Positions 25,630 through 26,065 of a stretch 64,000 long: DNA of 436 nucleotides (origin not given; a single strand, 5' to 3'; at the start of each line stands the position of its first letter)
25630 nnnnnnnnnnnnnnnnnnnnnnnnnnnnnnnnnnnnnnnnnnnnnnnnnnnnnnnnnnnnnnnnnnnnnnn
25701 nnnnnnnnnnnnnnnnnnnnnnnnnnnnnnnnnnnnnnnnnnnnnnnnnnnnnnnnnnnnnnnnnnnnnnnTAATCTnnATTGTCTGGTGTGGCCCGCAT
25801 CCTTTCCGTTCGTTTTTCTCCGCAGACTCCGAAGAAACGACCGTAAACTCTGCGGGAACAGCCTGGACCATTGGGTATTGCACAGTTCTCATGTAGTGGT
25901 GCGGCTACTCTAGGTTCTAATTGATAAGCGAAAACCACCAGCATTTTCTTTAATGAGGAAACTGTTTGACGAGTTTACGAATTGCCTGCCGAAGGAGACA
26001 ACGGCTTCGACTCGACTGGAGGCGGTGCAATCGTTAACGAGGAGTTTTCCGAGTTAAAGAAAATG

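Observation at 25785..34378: Novel ~105-nt GC-rich repeat family (3 copies in 9 kb) with conserved termini and variable core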

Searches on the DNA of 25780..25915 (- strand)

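Call 75: build_rna_model(alignment_id=A5)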
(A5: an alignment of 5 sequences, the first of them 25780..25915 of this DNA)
Model R1 built from alignment A5 (5 sequences, 146 columns); structure: RNAalifold consensus.
model positions 139; base pairs 25; branch points 0; effective number of sequences 3; information 0.59 bits per position. Calibrated on 0.2 Mb of random sequence (short: E-values are rough).
structure used (alignment columns):
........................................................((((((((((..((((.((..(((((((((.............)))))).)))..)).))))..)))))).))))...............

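Call 76: search_with_rna_model(model_id=R1, source=window, filters=off, max_evalue=10, show_alignments=8)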
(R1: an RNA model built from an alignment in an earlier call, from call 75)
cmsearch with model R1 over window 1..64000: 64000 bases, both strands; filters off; matches with E-value up to 10: 18.
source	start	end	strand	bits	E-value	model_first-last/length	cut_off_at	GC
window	32835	32974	-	130.3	8.6e-32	1-139/139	no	0.51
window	34245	34385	+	125.8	1.2e-30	1-139/139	no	0.55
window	59027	59165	+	124.1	3.4e-30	1-139/139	no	0.46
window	56989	57126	-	121.4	1.8e-29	1-139/139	no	0.49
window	25774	25911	-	119.9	4e-29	1-139/139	no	0.52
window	25746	25872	+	21.4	0.0011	1-139/139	no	0.46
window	34301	34365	-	11.7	0.34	56-119/139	no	0.6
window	32855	32919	+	11.6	0.36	56-119/139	no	0.57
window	4918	4993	+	7.2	5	1-139/139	no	0.34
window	21856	21891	-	6.9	6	1-139/139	no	0.17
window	45890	45981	+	6.8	6.3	1-139/139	no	0.36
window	21439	21526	+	6.8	6.4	1-139/139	no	0.47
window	39041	39060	+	6.3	8.2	78-97/139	no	0.3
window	43837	43907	+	6.3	8.3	1-139/139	no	0.41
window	4473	4509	-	6.2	8.9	1-139/139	no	0.51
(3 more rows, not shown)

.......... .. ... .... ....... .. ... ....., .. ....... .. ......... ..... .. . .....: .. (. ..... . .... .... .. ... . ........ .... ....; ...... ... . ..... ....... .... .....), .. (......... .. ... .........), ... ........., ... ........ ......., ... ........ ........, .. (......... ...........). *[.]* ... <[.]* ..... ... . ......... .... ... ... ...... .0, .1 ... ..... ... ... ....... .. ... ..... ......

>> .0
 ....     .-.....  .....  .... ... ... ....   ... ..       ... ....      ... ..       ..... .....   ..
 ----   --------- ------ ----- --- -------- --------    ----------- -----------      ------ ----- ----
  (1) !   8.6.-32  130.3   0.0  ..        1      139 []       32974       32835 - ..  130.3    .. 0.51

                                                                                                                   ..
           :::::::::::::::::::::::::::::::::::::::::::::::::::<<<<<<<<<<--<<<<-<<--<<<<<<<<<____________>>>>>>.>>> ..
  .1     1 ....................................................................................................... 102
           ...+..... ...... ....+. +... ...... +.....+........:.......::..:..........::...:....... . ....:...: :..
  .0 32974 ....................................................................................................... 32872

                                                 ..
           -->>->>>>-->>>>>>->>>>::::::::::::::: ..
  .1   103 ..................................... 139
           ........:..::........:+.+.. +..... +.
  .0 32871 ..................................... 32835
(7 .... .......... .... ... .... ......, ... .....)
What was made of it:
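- Nothing else in 64 kb matches (call 76).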

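Call 84: search_with_rna_model(model_id=R1, sources=[L021, L022, L023, L024, L025, L026, L027, L028, L029, L030, L031, L032, L033, L034, L035, L036, L037, L005, L007, L012, L013, L018, L019, L020], max_evalue=1)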
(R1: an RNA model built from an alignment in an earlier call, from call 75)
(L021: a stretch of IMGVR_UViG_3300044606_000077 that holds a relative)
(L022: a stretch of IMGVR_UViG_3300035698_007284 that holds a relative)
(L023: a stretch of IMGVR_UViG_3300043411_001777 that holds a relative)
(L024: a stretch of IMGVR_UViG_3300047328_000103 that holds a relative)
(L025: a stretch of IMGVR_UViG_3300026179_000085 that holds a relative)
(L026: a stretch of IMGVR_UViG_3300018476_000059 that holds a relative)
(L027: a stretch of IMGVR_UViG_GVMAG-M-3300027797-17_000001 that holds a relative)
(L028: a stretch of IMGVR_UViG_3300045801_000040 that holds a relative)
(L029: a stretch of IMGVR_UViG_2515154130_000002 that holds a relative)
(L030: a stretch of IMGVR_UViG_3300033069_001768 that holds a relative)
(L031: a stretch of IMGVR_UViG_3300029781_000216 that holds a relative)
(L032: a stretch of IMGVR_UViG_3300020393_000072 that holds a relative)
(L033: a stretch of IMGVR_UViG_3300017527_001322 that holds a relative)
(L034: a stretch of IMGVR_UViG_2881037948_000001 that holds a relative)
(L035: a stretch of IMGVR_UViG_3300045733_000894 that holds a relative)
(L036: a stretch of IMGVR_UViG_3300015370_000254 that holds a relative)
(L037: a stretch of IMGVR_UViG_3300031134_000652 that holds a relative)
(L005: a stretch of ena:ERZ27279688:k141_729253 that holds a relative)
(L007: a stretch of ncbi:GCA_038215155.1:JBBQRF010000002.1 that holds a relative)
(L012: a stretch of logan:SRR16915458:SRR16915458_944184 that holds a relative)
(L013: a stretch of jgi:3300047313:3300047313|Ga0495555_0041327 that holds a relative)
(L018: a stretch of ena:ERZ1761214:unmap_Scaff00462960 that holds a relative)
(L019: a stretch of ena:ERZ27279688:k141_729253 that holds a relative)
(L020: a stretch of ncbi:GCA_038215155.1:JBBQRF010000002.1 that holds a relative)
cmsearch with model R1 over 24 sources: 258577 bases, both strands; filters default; matches with E-value up to 1: 2.
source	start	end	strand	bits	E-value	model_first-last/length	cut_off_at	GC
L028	3846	3976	-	14.8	0.22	1-139/139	no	0.66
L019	10341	10441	+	13.2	0.56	1-139/139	no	0.4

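Call 95: search_with_rna_model(model_id=R1, sources=[L038], max_evalue=10)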
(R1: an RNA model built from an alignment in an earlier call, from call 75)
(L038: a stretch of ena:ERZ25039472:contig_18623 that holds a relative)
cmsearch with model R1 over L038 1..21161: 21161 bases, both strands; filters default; matches with E-value up to 10: 0.
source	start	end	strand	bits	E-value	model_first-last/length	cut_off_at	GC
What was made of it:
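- The model finds nothing in about 105 kb of their DNA (calls 84, 95).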
